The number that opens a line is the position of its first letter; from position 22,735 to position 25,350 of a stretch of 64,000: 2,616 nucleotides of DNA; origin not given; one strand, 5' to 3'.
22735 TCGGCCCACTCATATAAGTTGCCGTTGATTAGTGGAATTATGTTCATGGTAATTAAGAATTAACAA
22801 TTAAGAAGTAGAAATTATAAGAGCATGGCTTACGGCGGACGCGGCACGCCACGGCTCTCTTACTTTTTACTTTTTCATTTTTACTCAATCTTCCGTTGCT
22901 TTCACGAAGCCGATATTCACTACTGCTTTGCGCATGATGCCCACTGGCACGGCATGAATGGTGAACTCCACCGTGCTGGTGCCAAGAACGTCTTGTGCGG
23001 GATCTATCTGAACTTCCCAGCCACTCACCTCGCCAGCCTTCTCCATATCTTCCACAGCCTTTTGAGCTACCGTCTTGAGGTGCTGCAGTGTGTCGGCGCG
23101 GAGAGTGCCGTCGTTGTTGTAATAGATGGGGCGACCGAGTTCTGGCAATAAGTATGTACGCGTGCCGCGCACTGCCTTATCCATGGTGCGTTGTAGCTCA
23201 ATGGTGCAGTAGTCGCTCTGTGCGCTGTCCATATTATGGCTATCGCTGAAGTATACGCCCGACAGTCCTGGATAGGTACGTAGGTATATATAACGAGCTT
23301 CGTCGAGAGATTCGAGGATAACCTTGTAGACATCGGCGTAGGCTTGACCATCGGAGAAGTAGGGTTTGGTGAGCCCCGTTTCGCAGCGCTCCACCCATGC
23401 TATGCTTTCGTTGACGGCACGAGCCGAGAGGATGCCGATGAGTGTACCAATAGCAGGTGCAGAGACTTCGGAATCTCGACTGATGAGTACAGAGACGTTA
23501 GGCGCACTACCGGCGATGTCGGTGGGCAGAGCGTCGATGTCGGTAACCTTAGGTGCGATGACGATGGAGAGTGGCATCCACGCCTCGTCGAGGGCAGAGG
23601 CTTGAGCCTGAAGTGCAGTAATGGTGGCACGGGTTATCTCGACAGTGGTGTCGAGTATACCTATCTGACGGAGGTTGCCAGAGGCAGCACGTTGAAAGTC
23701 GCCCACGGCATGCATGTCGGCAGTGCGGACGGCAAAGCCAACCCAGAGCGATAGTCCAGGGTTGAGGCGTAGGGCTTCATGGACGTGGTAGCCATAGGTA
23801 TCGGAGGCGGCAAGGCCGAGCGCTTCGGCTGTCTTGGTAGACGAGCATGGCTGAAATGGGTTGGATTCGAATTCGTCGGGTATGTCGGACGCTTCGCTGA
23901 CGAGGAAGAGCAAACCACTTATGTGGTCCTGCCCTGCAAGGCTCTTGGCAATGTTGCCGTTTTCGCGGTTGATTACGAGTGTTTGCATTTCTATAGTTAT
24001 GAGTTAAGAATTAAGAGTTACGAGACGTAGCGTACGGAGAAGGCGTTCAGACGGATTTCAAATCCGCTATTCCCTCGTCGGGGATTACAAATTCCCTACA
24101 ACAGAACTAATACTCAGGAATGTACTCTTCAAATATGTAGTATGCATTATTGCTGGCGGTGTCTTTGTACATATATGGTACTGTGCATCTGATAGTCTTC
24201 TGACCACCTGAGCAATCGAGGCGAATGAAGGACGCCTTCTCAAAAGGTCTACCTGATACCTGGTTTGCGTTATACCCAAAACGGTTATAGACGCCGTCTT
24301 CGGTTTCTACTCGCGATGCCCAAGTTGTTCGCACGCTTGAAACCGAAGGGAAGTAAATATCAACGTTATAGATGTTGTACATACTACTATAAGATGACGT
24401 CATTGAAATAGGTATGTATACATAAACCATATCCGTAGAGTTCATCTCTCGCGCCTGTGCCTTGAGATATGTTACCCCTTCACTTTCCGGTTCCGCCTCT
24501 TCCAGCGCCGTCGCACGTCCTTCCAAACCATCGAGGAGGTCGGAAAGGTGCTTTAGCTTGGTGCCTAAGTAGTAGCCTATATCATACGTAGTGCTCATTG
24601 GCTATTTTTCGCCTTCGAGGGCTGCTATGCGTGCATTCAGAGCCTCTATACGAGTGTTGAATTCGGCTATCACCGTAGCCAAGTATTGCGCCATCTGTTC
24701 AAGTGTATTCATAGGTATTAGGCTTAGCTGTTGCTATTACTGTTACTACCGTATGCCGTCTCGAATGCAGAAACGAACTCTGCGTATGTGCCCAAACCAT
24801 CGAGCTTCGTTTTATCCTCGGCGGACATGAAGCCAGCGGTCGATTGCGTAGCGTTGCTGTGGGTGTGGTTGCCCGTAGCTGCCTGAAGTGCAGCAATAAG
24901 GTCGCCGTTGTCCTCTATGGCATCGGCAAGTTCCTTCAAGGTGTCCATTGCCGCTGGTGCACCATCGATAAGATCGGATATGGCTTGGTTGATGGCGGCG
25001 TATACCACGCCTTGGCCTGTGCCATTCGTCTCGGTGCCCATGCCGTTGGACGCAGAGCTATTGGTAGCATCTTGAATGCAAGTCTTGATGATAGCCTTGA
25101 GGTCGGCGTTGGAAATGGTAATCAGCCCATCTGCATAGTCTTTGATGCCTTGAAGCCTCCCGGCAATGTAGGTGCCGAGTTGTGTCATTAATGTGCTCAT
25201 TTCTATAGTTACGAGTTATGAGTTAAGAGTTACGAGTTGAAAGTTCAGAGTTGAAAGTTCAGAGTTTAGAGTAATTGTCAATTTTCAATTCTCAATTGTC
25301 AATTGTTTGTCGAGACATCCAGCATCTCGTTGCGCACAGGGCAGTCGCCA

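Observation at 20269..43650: Intergenic spacers of the phage-like element are built from heptamer-phased repeats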

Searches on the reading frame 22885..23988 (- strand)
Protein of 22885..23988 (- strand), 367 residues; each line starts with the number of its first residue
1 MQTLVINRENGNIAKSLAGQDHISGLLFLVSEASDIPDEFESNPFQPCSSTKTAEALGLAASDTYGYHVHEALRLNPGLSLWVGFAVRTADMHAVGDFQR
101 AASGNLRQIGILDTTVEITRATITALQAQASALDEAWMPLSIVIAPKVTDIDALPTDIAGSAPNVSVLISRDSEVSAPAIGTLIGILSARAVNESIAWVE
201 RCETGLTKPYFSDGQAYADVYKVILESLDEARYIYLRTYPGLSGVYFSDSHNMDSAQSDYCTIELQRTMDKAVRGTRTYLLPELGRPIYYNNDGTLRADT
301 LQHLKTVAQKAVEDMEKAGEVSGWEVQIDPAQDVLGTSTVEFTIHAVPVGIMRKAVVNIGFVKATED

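Call 9: search_protein_families(library=phrogs, proteins=[window:22885-23988:-], max_evalue=0.001)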
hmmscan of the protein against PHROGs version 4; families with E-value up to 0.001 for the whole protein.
window:22885-23988:- (367 aa): 1 family
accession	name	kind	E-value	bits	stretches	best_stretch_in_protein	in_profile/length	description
phrog_907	-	tail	8.1e-42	144.6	1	109-365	110-374/376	tail sheath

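Call 16: find_related_loci(query=window:22885-23988:-, collection=genome_contigs, flank=10000)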
Query window:22885-23988:- (367 aa) in genome_contigs; peptide patterns used: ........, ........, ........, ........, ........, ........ (x = any residue, [..] = any of these).
61 stretches matched a pattern; 4 encode a relative of the query (tblastn E <= 1e-3); 4 distinct loci.
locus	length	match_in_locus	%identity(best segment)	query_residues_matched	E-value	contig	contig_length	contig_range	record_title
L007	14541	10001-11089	87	1-363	0e+0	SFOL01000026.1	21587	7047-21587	MAG: Bacteroidales bacterium isolate W3P20.009 Contig666, whole genome shotgun sequence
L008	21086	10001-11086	72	1-363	3e-177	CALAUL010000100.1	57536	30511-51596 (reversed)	MAG TPA_asm: uncultured Bacteroidales bacterium isolate SRR6425773_bin.104_CONCOCT_v1.1_MAG genome assembly, contig: ERZ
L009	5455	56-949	86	66-363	7e-180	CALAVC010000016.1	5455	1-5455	MAG TPA_asm: uncultured Bacteroidales bacterium isolate ERR1278074_bin.44_CONCOCT_v1.1_MAG genome assembly, contig: ERZ8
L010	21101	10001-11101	68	1-367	1e-163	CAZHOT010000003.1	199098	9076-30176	MAG TPA_asm: uncultured Marinilabiliaceae bacterium isolate SRP313737_co1_359 genome assembly, contig: NODE_49_length_19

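Call 17: find_related_loci(query=window:22885-23988:-, collection=viral_contigs, flank=10000)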
Query window:22885-23988:- (367 aa) in viral_contigs; peptide patterns used: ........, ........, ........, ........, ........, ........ (x = any residue, [..] = any of these).
1 stretches matched a pattern, but none encodes a relative of the query by tblastn (E <= 1e-3).

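Call 21: find_encoding_contigs(protein=window:22885-23988:-, flank=10000, max_places=10)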
Protein window:22885-23988:- (367 aa): 10 contigs read that carry it; 2 places shown.
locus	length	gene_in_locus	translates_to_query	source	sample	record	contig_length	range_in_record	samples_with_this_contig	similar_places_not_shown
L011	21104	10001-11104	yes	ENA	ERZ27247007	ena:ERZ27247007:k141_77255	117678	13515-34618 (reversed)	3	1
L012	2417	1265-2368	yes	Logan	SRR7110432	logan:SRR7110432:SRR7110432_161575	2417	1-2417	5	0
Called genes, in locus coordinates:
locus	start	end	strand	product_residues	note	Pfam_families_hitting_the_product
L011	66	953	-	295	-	-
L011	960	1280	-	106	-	-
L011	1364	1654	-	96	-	-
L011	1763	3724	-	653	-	PF10145:PhageMin_Tail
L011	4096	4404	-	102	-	PF20941:DUF6848 (weak)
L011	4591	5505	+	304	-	-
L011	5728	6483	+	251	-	-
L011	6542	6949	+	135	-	PF01510:Amidase_2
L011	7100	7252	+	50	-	-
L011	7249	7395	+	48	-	-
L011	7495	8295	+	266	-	-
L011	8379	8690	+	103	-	-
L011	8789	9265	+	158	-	-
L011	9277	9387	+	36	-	-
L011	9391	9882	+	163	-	-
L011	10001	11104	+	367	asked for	PF10758:DUF2586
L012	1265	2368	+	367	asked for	PF10758:DUF2586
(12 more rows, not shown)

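Call 24: find_homologous_proteins(query=window:22885-23988:-, max_evalue=1e-30)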
Query window:22885-23988:- (367 aa): 680 proteins with E <= 1e-30 among 8000 candidates; the best 120 are listed.
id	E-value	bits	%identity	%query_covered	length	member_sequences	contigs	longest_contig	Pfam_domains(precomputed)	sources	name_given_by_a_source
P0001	3.2e-239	811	100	100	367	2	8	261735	PF10758.15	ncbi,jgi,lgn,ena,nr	ncbi:MAG: DUF2586 family protein [Bacteroidales bacterium]|nr:DUF2586 family protein [Bacteroidales 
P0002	5.9e-203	692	85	99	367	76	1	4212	PF10758.15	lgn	-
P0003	5.4e-199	679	83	99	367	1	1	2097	PF10758.15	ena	-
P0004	6.7e-194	662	81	100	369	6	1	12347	PF10758.15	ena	-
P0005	7.0e-191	652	79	99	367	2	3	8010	PF10758.15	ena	-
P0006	2.6e-188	644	79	99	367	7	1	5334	PF10758.15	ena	-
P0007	3.2e-184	630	77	100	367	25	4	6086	PF10758.15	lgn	-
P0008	3.9e-179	613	76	100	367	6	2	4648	PF10758.15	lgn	-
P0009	2.3e-166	571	86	81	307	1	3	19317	PF10758.15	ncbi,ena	-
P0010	8.2e-166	570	70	99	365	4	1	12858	PF10758.15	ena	-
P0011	9.3e-164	563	71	99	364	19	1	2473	PF10758.15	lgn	-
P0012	4.5e-161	554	68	100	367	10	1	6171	PF10758.15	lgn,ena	-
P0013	1.8e-156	539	68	99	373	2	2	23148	PF10758.15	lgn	-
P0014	4.1e-155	534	67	99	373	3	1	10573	PF10758.15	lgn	-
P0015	6.6e-155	534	77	84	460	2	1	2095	PF10758.15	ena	-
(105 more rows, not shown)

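Call 25: find_encoding_contigs(protein=P0004, flank=10000, max_places=3)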
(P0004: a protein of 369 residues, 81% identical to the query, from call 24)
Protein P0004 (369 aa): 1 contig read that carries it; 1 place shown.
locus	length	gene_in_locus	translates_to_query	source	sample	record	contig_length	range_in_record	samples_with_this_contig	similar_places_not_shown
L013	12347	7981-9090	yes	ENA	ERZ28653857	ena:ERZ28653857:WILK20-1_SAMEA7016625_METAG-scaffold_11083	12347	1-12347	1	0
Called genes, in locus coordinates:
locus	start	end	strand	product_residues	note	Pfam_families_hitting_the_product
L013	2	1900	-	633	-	?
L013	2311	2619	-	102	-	-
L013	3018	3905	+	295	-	-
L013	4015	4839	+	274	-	-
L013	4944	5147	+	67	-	-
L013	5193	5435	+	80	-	-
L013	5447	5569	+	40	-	-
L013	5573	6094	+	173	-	-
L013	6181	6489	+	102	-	-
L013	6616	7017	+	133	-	PF01510:Amidase_2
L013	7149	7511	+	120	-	-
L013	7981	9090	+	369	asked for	PF10758:DUF2586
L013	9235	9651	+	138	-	-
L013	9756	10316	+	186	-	PF19512:DUF6046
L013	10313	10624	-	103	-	PF19647:Septknot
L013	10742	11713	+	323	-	-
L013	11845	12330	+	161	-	-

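Call 26: find_encoding_contigs(protein=P0002, flank=10000, max_places=3)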
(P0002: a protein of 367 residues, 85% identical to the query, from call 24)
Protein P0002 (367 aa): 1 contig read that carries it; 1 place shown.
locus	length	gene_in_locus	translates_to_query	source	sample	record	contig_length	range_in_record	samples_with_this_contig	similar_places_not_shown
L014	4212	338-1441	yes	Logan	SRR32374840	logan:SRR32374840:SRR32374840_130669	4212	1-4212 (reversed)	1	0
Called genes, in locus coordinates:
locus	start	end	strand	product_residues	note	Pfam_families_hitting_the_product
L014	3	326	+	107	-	?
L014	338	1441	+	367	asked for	PF10758:DUF2586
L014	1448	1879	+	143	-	-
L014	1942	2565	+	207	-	PF19512:DUF6046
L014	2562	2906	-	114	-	PF19647:Septknot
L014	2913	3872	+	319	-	-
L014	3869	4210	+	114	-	?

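Call 27: find_encoding_contigs(protein=P0005, flank=10000, max_places=3)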
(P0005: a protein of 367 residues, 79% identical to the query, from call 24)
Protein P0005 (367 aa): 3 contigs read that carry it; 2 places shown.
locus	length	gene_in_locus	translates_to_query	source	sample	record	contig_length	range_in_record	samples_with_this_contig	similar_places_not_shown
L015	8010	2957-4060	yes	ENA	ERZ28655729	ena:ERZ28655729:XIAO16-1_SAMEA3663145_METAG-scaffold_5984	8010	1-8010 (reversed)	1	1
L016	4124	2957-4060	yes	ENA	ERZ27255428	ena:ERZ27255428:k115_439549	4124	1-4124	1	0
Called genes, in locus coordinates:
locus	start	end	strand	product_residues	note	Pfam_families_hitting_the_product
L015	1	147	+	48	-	?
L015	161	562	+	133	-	PF01510:Amidase_2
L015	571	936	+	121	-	-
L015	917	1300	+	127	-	-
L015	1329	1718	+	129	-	-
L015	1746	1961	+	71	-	-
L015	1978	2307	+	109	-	-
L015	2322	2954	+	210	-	-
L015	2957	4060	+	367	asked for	PF10758:DUF2586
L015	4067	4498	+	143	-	-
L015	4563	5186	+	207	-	PF19512:DUF6046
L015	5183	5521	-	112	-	PF19647:Septknot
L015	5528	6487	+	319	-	-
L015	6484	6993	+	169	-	-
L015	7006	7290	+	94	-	-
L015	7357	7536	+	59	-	-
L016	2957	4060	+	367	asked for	PF10758:DUF2586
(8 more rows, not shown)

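Call 28: find_encoding_contigs(protein=P0013, flank=10000, max_places=3)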
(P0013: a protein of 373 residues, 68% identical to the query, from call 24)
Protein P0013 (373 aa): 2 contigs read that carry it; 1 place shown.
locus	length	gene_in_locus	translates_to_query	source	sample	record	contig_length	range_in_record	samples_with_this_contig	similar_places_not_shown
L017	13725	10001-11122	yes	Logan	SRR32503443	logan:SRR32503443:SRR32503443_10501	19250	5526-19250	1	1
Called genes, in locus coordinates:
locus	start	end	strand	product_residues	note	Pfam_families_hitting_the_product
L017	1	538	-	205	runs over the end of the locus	PF19512:DUF6046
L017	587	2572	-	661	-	PF10145:PhageMin_Tail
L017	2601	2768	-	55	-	-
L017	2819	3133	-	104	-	PF20941:DUF6848 (weak)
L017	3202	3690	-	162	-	-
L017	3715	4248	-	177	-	-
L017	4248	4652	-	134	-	-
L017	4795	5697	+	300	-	-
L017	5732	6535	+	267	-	PF25209:Phage_capsid_4 (weak)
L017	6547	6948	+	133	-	PF01510:Amidase_2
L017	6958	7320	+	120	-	-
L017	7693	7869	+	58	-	-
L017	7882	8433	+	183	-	-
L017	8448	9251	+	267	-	-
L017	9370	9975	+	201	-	-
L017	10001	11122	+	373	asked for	PF10758:DUF2586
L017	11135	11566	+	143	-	-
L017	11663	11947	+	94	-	-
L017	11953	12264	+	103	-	-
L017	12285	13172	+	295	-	-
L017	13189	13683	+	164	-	-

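Call 59: find_encoding_contigs(protein=P0010, flank=10000, max_places=2)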
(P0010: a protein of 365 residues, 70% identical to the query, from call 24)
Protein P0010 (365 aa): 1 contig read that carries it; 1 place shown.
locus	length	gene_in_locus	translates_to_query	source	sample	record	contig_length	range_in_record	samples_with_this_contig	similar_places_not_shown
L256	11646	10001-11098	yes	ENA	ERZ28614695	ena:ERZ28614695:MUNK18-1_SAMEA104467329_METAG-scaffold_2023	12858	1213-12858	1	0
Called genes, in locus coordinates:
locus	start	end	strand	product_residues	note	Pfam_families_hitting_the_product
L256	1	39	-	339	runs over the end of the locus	-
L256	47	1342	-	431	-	PF17761:DUF1016_N, PF06250:YhcG_C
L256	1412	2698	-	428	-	PF17293:Arm-DNA-bind_5 (weak), PF13102:Phage_int_SAM_5, PF00589:Phage_integrase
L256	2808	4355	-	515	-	PF10145:PhageMin_Tail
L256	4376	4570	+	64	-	-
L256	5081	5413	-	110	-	-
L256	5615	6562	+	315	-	-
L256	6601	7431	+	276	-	-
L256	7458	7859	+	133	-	PF01510:Amidase_2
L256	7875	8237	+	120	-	-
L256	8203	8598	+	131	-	-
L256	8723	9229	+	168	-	-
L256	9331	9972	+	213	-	-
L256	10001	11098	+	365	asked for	PF10758:DUF2586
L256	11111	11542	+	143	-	-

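Call 60: find_encoding_contigs(protein=P0007, flank=10000, max_places=2)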
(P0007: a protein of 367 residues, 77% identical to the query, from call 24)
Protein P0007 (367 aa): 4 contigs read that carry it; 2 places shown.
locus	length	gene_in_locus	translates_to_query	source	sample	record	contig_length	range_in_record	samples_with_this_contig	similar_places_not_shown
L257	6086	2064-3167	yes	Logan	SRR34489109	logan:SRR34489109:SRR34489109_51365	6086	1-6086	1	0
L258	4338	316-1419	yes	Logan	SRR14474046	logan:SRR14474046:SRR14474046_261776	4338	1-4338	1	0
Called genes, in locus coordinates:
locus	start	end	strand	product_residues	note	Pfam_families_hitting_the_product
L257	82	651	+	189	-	-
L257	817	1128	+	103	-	-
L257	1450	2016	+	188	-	-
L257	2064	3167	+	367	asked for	PF10758:DUF2586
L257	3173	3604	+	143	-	-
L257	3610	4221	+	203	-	PF19512:DUF6046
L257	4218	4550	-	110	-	PF19647:Septknot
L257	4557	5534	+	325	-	-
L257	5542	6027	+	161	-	-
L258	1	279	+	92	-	?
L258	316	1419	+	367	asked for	PF10758:DUF2586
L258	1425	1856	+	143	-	-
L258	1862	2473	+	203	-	PF19512:DUF6046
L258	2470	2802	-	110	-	PF19647:Septknot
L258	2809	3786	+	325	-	-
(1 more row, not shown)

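Call 61: find_encoding_contigs(protein=P0006, flank=10000, max_places=2)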
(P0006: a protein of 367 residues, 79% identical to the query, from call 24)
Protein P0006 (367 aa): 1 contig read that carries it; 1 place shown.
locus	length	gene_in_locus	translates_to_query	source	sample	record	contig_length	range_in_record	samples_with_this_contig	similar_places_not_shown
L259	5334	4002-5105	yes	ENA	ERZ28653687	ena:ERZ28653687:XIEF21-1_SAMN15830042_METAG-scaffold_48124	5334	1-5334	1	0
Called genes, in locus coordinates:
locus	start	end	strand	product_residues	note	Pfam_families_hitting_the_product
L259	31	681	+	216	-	-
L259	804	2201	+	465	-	-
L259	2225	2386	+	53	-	-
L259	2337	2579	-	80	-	-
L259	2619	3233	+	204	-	-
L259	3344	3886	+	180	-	-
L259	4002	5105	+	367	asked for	PF10758:DUF2586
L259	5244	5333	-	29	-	?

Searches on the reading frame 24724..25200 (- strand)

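Call 9: search_protein_families(library=phrogs, proteins=[window:24724-25200:-], max_evalue=0.001)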
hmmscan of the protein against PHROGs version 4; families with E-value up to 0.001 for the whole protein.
window:24724-25200:- (158 aa): 15 families
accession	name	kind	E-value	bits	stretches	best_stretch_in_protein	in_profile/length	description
phrog_4757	-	unknown function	4.6e-14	53.4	1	33-155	66-189/359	-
phrog_1197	-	tail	2.1e-08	34.7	1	61-100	186-225/715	tail protein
phrog_18185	-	tail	7.6e-08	33.2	1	43-107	219-283/399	tail fiber protein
phrog_7389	-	tail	1.6e-06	27.9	1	53-144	468-560/732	tail fiber protein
phrog_32311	-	unknown function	4.5e-06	26.7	1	62-113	277-328/577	-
phrog_6907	-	unknown function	5.7e-06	27.6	1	74-137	49-89/99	-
phrog_2631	-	tail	1.2e-05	25.1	1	24-107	321-414/644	tail fiber protein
phrog_7765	-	unknown function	1.4e-05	24.6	1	65-106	231-272/578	-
phrog_21962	-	tail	2.3e-05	24.8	1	64-109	147-192/321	tail protein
phrog_11029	-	tail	5.1e-05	22.2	1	69-117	119-168/892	tail protein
phrog_454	-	tail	6.2e-05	22.2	1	67-97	314-344/1376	tail fiber protein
phrog_38759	-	unknown function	7.6e-05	22.3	1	59-129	188-257/920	-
phrog_23820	-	tail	8.3e-05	23.6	1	67-112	102-147/221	tail fiber protein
phrog_8437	-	unknown function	0.00013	22.6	1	110-141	77-108/230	-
phrog_8309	-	unknown function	0.00023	21.4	1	70-115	198-243/312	-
